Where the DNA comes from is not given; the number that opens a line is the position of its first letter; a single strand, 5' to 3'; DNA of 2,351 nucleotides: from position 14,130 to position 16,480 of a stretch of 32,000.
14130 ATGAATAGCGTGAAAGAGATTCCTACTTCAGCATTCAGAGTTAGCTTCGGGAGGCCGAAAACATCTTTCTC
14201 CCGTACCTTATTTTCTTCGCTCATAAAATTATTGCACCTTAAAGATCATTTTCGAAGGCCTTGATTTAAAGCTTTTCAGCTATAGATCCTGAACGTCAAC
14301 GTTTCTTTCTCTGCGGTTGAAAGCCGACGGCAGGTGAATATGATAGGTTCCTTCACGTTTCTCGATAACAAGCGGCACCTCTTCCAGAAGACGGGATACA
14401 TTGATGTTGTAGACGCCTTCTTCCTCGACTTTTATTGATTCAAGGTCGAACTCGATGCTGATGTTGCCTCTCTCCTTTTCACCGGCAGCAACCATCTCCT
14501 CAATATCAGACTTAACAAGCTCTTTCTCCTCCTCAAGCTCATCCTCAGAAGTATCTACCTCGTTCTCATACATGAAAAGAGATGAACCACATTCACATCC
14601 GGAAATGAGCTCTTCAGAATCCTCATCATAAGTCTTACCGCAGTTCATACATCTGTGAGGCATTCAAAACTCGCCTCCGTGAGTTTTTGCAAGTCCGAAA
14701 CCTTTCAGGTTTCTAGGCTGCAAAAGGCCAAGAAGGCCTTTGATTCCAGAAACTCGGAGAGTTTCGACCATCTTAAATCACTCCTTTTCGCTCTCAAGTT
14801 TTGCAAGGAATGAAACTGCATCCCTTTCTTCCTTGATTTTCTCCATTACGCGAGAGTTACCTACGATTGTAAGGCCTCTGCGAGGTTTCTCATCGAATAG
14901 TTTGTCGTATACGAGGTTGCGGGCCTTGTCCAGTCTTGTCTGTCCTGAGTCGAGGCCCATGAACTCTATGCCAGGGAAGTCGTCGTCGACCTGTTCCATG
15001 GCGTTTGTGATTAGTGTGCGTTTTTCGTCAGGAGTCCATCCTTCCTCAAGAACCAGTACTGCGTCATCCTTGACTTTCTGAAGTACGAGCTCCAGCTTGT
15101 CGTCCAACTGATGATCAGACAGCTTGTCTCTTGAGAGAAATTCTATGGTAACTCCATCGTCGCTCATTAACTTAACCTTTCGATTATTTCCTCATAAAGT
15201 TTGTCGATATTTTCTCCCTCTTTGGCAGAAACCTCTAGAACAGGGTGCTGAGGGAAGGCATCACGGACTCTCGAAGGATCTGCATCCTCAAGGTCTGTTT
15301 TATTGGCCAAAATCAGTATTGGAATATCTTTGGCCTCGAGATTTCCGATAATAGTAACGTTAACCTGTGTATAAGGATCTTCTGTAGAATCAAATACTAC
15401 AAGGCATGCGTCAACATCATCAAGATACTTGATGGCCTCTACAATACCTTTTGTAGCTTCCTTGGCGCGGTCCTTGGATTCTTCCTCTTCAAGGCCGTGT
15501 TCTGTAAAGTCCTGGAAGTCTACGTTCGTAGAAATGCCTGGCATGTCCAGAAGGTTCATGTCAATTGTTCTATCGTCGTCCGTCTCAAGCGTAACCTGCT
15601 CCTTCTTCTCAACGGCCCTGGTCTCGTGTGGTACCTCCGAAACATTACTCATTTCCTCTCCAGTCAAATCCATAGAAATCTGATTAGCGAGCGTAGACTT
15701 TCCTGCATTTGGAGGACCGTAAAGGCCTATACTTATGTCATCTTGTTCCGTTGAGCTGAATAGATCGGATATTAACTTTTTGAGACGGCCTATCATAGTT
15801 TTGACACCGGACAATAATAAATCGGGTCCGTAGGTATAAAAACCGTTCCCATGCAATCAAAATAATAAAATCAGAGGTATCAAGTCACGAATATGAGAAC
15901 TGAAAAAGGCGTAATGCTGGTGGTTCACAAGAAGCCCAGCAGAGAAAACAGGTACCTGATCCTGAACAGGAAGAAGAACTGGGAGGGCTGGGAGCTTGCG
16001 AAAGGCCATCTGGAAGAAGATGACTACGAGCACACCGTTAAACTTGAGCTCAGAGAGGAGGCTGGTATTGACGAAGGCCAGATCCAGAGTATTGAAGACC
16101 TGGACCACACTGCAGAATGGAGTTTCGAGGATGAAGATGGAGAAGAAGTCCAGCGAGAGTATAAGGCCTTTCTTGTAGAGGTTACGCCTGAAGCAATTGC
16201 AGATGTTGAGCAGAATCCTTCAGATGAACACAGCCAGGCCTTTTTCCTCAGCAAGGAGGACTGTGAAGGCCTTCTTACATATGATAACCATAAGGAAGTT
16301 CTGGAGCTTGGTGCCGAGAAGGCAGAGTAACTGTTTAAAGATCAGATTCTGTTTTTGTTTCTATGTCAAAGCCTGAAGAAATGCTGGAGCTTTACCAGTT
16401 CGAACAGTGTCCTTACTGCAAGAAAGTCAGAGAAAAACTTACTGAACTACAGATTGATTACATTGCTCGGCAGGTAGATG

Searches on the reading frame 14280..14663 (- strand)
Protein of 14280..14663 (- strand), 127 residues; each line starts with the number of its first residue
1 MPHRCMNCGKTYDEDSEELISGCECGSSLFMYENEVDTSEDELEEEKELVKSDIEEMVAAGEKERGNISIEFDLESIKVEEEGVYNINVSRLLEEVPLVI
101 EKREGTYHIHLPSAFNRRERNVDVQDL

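Call 19: search_protein_families(library=pfam, proteins=[window:14280-14663:-], max_evalue=0.001)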
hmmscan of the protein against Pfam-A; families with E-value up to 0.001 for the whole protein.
window:14280-14663:- (127 aa): 1 family
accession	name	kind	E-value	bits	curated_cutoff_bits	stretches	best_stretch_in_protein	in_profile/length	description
PF09845.14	OapC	-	3e-20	73.3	23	1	2-116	1-132/133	Origin-associated protein OapC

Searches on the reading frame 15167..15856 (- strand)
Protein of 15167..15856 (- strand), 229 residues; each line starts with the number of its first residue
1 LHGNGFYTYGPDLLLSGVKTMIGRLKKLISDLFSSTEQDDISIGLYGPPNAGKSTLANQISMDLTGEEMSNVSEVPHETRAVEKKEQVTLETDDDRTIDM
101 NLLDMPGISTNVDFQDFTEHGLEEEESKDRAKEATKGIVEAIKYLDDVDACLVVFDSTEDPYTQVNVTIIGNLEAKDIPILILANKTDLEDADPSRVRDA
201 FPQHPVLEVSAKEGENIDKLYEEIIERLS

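Call 18: search_protein_families(library=pfam, proteins=[window:15167-15856:-], max_evalue=0.001)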
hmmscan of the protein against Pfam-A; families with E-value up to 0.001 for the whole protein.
window:15167-15856:- (229 aa): 11 families
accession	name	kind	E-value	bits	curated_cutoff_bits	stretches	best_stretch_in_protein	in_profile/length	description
PF01926.29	MMR_HSR1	-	3.4e-15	56.6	21.9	1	43-186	2-113/113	50S ribosome-binding GTPase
PF00009.33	GTP_EFTU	-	7.4e-11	42.4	26.5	1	140-227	85-185/188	Elongation factor Tu GTP binding domain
PF03193.22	RsgA_GTPase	-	7.3e-07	29.6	30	0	147-226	22-106/174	RsgA GTPase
PF02421.24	FeoB_N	-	3e-06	27.3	27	1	42-223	2-155/156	Ferrous iron transport protein B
PF00071.28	Ras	-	7.5e-06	26.1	21.6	1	143-228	67-160/162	Ras family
PF13481.12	AAA_25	-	0.00013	22.1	27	1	42-158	35-152/195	AAA domain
PF16897.10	MMR_HSR1_Xtn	-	0.00016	22.1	35.2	1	176-228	54-104/106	C-terminal region of MMR_HSR1 domain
PF08477.19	Roc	-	0.0005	20.7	27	0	44-107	3-65/119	Ras of Complex, Roc, domain of DAPkinase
PF12631.12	MnmE_helical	-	0.00056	20.5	40.1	0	108-226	48-133/211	MnmE helical domain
PF00025.27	Arf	-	0.00063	19.7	22.3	0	143-193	77-131/174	ADP-ribosylation factor family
PF03308.22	MeaB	-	0.00084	18.9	23.1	0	26-65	20-58/273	Methylmalonyl Co-A mutase-associated GTPase MeaB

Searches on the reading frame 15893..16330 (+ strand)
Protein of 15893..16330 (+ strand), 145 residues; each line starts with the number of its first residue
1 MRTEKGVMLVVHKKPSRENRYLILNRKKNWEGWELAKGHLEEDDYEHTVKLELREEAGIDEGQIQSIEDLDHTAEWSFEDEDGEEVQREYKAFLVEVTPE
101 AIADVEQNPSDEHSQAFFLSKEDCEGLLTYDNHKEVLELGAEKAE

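Call 18: search_protein_families(library=pfam, proteins=[window:15893-16330:+], max_evalue=0.001)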
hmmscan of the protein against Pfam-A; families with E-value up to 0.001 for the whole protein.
window:15893-16330:+ (145 aa): 1 family
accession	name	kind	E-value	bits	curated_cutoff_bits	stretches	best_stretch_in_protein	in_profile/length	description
PF00293.34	NUDIX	-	3.5e-09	37.2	21.1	1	18-124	14-118/134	NUDIX domain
